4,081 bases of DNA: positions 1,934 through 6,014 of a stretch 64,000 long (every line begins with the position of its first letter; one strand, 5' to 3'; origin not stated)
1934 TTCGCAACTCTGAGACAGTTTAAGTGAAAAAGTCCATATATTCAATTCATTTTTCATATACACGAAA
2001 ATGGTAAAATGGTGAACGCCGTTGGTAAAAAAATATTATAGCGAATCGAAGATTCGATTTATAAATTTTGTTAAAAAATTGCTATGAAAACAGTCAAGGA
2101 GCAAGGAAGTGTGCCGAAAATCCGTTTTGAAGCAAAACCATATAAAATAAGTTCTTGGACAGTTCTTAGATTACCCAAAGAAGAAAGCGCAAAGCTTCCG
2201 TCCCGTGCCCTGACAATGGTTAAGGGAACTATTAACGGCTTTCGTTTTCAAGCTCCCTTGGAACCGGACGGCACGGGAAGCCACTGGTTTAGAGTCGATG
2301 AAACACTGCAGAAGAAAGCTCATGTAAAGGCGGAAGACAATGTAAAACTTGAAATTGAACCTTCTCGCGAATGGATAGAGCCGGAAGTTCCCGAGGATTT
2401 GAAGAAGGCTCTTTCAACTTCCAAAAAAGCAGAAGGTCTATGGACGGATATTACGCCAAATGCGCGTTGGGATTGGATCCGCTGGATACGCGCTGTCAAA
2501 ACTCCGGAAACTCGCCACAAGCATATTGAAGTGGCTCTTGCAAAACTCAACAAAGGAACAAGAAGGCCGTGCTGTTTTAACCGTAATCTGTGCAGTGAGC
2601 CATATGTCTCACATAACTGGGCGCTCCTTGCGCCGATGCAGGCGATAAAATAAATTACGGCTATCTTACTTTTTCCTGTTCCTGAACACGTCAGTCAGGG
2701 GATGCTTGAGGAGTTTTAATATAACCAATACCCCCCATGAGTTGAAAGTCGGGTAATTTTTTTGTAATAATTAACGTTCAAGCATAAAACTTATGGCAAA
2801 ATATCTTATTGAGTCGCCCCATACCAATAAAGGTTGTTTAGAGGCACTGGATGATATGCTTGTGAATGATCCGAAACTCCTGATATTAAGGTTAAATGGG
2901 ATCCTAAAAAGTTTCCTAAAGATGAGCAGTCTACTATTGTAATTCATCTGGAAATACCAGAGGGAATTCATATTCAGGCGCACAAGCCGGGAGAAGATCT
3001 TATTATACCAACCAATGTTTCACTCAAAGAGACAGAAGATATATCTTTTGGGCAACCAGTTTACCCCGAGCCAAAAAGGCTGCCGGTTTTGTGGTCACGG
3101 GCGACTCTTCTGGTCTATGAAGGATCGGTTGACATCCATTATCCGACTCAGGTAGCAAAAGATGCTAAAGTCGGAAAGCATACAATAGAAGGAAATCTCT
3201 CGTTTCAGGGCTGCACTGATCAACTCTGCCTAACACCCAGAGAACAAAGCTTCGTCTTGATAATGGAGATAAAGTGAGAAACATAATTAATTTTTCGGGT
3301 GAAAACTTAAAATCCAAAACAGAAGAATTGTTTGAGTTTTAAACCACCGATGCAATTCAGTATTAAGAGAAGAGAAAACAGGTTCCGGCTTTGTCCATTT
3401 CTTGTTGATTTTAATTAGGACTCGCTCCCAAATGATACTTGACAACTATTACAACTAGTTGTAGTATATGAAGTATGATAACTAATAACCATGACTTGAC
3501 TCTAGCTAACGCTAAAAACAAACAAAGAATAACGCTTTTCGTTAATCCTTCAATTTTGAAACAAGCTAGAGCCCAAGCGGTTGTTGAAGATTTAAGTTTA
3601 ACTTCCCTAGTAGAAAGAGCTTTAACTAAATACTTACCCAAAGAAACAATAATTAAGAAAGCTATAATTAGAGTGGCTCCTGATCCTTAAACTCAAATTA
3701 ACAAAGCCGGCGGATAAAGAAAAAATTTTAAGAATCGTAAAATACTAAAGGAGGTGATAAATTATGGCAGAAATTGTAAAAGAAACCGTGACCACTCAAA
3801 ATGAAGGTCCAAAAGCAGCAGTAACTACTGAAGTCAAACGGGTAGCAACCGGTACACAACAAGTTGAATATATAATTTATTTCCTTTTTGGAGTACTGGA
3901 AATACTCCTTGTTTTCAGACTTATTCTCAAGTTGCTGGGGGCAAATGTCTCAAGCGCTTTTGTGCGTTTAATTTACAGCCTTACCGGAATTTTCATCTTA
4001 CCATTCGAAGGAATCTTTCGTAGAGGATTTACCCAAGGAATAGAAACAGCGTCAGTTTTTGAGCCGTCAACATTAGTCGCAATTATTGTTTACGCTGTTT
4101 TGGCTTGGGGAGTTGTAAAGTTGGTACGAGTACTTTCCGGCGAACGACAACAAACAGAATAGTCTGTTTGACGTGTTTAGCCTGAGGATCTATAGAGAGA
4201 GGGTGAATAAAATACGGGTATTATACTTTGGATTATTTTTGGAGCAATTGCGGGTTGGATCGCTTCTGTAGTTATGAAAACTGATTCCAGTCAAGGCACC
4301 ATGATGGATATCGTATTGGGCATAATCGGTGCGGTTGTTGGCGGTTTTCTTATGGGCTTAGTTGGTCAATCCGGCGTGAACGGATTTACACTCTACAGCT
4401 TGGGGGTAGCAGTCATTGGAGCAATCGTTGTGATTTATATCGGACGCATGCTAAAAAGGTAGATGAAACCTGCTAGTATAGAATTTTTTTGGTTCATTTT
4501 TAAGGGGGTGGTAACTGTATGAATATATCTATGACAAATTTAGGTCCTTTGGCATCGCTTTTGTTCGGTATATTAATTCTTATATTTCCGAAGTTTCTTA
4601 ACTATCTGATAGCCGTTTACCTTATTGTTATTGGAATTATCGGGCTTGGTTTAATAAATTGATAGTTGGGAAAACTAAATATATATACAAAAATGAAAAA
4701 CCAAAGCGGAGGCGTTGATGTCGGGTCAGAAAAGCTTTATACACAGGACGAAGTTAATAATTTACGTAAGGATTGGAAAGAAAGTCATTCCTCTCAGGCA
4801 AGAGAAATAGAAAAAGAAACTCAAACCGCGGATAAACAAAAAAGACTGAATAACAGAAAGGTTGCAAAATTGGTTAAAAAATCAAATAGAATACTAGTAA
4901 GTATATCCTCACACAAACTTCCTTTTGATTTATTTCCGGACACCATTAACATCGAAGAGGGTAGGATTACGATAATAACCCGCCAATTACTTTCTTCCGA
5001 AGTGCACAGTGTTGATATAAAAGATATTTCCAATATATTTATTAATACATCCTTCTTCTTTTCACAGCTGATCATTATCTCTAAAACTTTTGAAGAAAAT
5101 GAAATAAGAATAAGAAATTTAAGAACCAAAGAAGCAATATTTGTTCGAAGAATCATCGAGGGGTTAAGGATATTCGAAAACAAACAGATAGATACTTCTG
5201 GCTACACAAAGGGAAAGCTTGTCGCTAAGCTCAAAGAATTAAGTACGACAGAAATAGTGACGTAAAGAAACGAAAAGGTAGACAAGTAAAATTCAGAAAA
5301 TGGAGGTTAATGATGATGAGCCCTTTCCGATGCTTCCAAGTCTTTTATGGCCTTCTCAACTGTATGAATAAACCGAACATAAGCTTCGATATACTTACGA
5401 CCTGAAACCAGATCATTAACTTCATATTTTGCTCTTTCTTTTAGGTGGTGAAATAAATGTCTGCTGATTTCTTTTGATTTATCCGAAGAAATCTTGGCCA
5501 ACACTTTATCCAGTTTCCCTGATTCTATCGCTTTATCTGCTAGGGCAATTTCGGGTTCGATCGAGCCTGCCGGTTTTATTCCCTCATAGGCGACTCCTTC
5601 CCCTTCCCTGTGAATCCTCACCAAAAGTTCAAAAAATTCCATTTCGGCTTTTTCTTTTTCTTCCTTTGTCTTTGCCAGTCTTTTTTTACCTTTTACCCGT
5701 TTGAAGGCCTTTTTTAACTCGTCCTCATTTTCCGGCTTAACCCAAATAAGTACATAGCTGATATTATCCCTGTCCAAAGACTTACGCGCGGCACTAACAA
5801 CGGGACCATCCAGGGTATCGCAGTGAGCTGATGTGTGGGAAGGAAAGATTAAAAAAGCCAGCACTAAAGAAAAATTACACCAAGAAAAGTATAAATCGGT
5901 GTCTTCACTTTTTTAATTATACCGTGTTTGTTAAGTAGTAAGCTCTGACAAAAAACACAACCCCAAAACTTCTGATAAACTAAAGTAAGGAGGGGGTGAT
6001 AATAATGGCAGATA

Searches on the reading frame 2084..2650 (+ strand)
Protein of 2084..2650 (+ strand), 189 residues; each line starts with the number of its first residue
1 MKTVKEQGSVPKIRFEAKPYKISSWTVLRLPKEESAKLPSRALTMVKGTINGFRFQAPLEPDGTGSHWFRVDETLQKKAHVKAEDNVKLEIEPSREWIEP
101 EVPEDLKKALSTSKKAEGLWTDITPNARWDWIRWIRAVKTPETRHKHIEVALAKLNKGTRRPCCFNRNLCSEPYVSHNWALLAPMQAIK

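Call 43: search_protein_families(library=pfam, proteins=[window:2084-2650:+], max_evalue=0.001)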
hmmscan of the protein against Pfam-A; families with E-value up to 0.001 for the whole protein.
window:2084-2650:+ (189 aa): 2 families
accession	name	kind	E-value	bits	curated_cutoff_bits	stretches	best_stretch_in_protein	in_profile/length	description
PF13376.11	OmdA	-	4.1e-16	59.1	25.6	1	99-158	1-60/60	Bacteriocin-protection, YdeI or OmpD-Associated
PF08922.17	DUF1905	-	2.7e-13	50.2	24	1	23-91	12-81/81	Domain of unknown function (DUF1905)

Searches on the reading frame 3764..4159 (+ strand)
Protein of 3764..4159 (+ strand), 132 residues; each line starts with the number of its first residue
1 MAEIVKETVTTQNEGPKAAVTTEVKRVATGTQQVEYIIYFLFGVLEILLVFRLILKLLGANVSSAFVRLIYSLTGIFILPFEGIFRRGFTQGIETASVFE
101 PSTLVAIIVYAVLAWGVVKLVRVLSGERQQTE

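Call 43: search_protein_families(library=pfam, proteins=[window:3764-4159:+], max_evalue=0.001)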
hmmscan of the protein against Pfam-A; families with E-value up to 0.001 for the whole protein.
window:3764-4159:+ (132 aa): 1 family
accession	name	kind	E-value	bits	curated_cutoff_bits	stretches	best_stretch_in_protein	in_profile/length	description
PF02325.22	YGGT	-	6.1e-05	23.8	27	1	39-114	1-67/70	YGGT family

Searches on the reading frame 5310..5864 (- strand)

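Call 43: search_protein_families(library=pfam, proteins=[window:5310-5864:-], max_evalue=0.001)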
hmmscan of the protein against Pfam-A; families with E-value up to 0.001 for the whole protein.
window:5310-5864:- (185 aa): 1 family
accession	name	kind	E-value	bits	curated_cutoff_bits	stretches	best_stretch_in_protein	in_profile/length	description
PF20046.4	DUF6448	-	1.6e-47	161.6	27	1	19-168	1-147/147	Family of unknown function (DUF6448)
